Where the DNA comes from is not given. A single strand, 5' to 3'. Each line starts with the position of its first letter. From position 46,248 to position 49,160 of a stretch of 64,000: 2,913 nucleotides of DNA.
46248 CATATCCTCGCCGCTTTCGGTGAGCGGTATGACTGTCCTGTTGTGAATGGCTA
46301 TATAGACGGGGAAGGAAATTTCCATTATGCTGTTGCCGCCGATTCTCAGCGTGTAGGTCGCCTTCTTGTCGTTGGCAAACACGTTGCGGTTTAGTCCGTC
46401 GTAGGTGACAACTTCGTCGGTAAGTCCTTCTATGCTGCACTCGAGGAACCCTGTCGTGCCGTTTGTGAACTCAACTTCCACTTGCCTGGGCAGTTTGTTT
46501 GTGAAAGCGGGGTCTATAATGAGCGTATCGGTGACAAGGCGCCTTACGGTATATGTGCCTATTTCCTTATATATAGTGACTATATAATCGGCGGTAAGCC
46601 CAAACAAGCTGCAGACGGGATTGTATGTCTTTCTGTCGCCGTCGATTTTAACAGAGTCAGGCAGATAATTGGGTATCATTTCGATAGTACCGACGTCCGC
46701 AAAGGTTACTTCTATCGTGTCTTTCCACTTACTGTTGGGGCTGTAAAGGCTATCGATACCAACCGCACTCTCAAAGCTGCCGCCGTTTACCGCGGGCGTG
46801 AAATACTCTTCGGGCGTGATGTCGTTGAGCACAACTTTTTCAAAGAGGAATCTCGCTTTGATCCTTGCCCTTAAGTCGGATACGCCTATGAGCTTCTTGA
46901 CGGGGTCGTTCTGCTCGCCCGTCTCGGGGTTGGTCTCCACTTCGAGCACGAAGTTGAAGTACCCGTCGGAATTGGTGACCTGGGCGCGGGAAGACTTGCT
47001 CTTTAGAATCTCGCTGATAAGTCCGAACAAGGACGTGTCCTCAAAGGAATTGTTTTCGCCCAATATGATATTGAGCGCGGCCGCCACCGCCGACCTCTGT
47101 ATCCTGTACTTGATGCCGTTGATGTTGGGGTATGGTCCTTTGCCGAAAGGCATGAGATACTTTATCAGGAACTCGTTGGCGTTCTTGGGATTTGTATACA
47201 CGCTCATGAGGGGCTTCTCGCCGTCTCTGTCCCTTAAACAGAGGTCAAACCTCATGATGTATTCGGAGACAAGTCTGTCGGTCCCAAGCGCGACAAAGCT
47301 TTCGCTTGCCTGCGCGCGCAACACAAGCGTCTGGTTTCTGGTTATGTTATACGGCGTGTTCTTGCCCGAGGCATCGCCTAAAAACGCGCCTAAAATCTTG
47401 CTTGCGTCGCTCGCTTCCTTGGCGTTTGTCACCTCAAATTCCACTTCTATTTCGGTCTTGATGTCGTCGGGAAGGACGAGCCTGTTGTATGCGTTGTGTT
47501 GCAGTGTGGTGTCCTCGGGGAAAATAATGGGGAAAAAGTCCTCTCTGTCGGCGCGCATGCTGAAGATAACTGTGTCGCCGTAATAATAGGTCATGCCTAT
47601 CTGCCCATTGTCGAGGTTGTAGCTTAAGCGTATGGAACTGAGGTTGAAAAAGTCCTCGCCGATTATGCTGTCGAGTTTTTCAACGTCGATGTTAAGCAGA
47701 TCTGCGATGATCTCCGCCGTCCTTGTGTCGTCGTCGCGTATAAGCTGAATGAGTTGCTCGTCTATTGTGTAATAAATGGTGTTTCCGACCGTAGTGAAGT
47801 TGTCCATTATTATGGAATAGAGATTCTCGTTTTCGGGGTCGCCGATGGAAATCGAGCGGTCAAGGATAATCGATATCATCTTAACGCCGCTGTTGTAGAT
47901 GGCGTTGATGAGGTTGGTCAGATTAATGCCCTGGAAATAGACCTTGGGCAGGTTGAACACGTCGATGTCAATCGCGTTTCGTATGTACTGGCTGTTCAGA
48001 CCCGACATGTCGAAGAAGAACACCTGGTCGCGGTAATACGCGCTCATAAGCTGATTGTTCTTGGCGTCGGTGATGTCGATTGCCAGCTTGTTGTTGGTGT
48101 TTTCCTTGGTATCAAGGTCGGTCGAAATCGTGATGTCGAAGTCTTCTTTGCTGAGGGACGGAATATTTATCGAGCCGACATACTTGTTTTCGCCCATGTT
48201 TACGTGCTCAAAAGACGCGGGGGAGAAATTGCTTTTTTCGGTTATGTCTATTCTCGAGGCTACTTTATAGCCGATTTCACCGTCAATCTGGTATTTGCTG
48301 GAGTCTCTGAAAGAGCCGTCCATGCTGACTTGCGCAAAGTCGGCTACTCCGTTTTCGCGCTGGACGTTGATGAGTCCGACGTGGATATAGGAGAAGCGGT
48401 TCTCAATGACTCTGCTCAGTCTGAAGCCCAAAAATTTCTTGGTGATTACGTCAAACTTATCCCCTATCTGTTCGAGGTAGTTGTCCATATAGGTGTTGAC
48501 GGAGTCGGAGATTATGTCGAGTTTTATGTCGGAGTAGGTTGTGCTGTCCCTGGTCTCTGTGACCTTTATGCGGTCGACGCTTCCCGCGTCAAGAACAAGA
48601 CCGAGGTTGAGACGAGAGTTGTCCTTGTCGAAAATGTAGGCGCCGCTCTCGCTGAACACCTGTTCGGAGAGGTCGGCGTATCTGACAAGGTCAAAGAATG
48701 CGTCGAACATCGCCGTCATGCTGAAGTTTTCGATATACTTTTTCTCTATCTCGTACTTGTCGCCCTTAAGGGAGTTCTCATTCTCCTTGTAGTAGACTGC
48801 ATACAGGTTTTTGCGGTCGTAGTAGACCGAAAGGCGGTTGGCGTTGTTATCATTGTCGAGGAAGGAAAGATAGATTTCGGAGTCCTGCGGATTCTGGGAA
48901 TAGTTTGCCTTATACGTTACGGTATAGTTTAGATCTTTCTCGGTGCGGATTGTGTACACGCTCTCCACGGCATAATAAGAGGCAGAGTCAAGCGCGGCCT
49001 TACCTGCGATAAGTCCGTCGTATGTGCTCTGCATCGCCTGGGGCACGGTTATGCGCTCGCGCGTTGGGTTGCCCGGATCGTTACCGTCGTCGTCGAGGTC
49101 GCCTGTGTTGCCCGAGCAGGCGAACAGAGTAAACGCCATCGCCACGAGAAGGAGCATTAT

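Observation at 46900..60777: The two giant proteins share a paralogous N-terminal module of about 800 aa and then diverge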

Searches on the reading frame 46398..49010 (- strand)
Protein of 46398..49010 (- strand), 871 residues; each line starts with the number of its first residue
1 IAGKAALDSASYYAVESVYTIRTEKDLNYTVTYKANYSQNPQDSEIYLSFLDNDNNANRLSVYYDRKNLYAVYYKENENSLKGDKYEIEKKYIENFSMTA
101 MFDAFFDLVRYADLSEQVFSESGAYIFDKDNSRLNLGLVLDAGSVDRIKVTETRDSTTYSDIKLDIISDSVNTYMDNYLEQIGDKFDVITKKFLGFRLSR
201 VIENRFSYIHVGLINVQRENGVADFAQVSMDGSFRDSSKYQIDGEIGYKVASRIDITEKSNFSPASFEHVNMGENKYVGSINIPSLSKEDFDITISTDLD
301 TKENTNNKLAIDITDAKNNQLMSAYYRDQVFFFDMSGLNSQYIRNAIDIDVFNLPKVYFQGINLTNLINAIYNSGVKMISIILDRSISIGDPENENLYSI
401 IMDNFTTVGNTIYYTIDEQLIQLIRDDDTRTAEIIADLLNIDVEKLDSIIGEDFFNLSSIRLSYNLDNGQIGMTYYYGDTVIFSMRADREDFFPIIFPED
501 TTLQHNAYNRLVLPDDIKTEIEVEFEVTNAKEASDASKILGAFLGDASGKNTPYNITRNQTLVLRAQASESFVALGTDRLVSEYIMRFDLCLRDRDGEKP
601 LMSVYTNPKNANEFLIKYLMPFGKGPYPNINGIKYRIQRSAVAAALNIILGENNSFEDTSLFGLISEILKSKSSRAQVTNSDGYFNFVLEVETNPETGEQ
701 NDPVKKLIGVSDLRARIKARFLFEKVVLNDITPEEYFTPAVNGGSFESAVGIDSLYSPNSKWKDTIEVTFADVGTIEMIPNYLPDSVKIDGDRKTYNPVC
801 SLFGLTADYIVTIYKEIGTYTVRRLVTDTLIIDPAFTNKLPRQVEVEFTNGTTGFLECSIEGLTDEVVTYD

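Call 26: predict_structure(alignment_id=A1)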
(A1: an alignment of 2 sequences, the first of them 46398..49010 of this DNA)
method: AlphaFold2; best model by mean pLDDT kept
length: 871 residues; sequences in the alignment: 2
mean_pLDDT: 32.6   pTM: 0.24
mean pLDDT of the five models: 32.6, 30.3, 29.1, 27.4, 26.9
residues with pLDDT >= 90: 0; 70-90: 0; 50-70: 28; < 50: 843
segments of 3 or more residues with pLDDT < 50: 1-27, 29-46, 55-58, 65-74, 76-414, 429-458, 462-871
pLDDT, mean of each block of 10 residues (from residue 1): 34 33 41 42 46 50 46 41 33 34 43 33 26 30 26 27 34 40 34 37 32 29 30 32 32 26 26 24 33 33 31 35 31 31 29 24 28 31 32 42 43 51 54 44 42 44 40 42 33 24 24 26 32 36 30 29 34 24 37 34 37 37 30 32 32 29 32 30 27 26 24 27 28 28 29 30 30 24 27 26 24 24 22 28 30 29 27 28
secondary structure, 60 per line:
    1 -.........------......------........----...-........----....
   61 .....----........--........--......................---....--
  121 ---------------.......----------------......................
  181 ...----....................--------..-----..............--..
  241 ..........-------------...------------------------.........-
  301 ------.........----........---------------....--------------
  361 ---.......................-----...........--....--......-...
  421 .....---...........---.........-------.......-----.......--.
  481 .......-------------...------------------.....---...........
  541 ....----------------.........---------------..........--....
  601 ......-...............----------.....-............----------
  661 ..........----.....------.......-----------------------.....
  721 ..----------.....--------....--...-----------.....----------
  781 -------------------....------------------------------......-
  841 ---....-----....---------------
elements in order (helices of 4 or more, strands of 3 or more residues): H2-10 E17-22 E29-36 E45-52 E57-65 E70-77 E80-87 H90-111 H115-118 H136-142 H159-183 H188-207 E223-236 E239-250 E291-299 E307-315 E320-327 H343-346 H364-386 H392-402 E405-408 E411-416 H418-425 H429-439 H443-451 E459-465 E471-477 E480-487 E522-526 H530-544 E561-569 E585-594 E597-606 H608-622 E633-637 H639-650 H661-670 E675-679 E686-692 E716-722 H733-737 H746-749 E766-770 H800-803 H834-839 E844-847 E853-856

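Call 27: search_protein_representatives(alignment_id=A1)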
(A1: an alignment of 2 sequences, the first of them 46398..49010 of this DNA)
Query: 2 sequences, 958 profile positions. Proteins with E-value up to 0.001 (for the whole library): 85; up to 1e-10: 81; up to 1e-30: 70. The best 85 are listed.
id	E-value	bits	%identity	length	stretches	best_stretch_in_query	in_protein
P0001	0.0e+00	1297.3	-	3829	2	15-956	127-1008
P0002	0.0e+00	1127.2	-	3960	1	15-953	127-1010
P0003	9.9e-277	937.4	-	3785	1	15-902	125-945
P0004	1.6e-258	877.2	-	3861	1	15-898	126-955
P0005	2.0e-256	870.2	-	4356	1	15-865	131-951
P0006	3.9e-250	849.4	-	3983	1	21-897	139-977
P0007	2.9e-249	846.5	-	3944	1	15-874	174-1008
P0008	1.4e-245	834.3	-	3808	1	36-888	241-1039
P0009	1.4e-238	811.1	-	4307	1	15-886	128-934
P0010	4.2e-235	799.6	-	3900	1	15-886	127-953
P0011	6.2e-224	762.7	-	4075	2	15-850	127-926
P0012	1.4e-219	748.2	-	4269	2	429-886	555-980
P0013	2.8e-207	707.5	-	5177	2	15-431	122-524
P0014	3.3e-199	680.8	-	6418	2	15-424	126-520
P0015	1.9e-197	675.0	-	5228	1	4-957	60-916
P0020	2.4e-169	582.0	-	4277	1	35-851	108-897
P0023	1.1e-143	497.0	-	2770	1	32-894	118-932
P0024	2.5e-138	479.3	-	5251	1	10-957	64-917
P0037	8.6e-112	391.5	-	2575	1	26-809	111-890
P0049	4.1e-71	256.9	-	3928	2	258-892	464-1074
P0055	9.3e-52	192.8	-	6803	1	29-901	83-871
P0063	4.4e-41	157.5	-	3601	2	28-612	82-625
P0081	1.2e-11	60.1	-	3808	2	22-604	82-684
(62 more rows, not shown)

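Call 37: list_cluster_members(proteins=[P0001, P0015, P0002, P0024, P0014, P0055, P0023, P0063, P0081, P0049])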
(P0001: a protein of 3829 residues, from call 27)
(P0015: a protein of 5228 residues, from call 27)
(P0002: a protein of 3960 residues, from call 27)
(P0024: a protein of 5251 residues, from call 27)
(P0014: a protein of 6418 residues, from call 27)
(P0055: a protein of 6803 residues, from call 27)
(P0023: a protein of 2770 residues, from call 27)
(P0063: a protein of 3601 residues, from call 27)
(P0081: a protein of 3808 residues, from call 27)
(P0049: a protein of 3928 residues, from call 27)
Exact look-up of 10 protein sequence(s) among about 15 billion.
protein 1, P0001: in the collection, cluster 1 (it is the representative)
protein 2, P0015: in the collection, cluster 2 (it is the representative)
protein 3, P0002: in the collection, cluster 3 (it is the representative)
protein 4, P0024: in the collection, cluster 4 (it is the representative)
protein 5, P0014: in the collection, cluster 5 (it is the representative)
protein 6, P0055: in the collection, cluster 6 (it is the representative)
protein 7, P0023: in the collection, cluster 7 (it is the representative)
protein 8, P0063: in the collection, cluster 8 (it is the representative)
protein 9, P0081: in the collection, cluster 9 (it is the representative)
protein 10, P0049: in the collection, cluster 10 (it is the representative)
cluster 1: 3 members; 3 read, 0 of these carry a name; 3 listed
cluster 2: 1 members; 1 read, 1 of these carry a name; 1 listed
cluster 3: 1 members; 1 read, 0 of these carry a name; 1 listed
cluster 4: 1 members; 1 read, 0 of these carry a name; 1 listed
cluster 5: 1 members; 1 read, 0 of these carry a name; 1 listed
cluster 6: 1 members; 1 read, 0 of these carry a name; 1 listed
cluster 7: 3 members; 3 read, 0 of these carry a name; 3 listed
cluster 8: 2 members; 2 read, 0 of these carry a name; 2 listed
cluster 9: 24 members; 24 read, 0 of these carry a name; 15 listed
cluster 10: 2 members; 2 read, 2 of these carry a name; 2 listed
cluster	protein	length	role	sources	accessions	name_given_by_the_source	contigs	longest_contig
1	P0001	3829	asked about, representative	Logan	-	-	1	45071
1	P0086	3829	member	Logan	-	-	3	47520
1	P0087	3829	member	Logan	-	-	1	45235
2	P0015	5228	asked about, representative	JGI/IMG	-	hypothetical protein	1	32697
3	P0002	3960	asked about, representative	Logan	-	-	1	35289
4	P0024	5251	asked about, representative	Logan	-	-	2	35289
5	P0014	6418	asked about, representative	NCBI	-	-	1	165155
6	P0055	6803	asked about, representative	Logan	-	-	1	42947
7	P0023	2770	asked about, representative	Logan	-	-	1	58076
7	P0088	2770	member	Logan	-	-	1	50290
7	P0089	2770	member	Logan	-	-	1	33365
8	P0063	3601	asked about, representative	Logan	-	-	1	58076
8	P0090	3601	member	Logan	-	-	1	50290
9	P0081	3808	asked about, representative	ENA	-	-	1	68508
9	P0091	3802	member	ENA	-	-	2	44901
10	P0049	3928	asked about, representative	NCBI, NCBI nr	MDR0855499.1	MAG: hypothetical protein LBN25_03930 [Christensenellaceae bacterium] | hypothetical protein [Christensenellaceae bacterium]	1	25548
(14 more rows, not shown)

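Call 52: search_protein_families(library=pfam, proteins=[P0023, P0063, P0037], max_evalue=0.01)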
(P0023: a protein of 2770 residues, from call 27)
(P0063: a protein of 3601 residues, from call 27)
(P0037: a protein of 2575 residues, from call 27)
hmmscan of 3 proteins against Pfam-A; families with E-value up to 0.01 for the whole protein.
P0023 (2770 aa): 1 family
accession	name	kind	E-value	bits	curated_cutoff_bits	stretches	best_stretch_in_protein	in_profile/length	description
PF07532.17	Big_4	-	0.00054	19.9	22.1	0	1670-1704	4-38/59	Bacterial Ig-like domain (group 4)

P0063 (3601 aa): 2 families
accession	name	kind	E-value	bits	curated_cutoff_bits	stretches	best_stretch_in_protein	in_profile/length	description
PF18887.5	MBG_3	-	9.5e-06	26.1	25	1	3104-3173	7-71/72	MBG domain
PF07532.17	Big_4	-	0.0017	18.3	22.1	0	2935-2962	26-54/59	Bacterial Ig-like domain (group 4)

P0037 (2575 aa): 1 family
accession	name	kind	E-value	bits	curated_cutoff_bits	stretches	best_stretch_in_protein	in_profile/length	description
PF07532.17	Big_4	-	2.2e-08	34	22.1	1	1379-1420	12-53/59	Bacterial Ig-like domain (group 4)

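Call 64: search_solved_structures(query=A1, max_evalue=1)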
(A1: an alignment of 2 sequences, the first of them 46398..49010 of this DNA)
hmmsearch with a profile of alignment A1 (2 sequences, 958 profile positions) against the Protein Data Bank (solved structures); distinct sequences matched with E-value up to 1: 0.

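Call 66: find_encoding_contigs(protein=P0023, flank=10000, max_places=2)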
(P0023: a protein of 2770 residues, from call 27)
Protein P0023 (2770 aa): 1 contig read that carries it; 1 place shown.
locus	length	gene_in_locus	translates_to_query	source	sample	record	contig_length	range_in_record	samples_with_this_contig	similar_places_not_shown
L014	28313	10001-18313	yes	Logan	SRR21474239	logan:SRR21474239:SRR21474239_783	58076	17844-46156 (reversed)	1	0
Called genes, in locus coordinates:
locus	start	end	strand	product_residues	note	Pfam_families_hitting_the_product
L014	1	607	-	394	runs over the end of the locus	PF05673:DUF815, PF20720:nSTAND3 (weak)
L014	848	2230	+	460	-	PF01554:MatE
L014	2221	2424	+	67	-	-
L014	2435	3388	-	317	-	PF03576:Peptidase_S58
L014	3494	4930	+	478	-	PF03323:GerA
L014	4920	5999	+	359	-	PF03845:Spore_permease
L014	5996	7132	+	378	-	PF25198:Spore_GerAC_N, PF05504:Spore_GerAC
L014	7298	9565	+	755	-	-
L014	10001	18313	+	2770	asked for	-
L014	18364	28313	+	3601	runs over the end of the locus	PF18887:MBG_3 (faint)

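Call 79: search_protein_families(library=pfam, proteins=[P0049, P0020], max_evalue=0.01)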
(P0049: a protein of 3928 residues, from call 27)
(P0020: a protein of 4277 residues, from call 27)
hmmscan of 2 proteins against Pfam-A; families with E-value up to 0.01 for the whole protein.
P0049 (3928 aa): 0 families

P0020 (4277 aa): 0 families

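Call 80: find_encoding_contigs(protein=P0049, flank=10000, max_places=1)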
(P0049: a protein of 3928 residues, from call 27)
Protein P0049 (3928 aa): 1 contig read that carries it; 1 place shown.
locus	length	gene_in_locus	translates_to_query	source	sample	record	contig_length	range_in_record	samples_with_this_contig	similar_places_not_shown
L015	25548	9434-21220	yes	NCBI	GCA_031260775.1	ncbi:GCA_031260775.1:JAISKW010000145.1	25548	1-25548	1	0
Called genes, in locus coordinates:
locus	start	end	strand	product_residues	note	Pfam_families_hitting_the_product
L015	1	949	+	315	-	PF00821:PEPCK_GTP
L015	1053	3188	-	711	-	PF23780:S-AdoMet_lyase (weak)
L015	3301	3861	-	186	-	PF14317:YcxB (weak)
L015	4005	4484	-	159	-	PF02075:RuvC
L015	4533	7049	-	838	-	-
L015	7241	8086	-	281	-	PF00303:Thymidylat_synt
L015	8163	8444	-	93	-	PF02699:YajC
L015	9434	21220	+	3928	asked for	-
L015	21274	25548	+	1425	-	?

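Call 81: find_encoding_contigs(protein=P0001, flank=10000, max_places=1)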
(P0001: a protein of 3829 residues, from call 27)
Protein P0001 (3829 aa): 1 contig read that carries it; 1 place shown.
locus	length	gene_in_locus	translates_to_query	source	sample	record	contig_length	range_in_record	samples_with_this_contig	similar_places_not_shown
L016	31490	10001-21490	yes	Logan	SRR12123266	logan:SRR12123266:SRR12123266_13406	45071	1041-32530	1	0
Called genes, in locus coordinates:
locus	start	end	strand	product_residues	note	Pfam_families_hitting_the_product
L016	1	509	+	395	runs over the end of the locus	PF12229:PG_binding_4 (weak), PF04294:VanW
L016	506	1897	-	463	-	PF01406:tRNA-synt_1e, PF01921:tRNA-synt_1f (faint), PF09334:tRNA-synt_1g (faint)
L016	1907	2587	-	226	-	PF00132:Hexapep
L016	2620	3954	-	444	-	-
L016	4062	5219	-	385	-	PF01926:MMR_HSR1, PF02421:FeoB_N, PF06071:YchF-GTPase_C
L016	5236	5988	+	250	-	PF02673:BacA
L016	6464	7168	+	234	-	PF01520:Amidase_3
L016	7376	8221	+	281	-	PF00781:DAGK_cat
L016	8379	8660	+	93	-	PF01250:Ribosomal_S6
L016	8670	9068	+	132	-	PF00436:SSB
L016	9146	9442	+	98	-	PF01084:Ribosomal_S18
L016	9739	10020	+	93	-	-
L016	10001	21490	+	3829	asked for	-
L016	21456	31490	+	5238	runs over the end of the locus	-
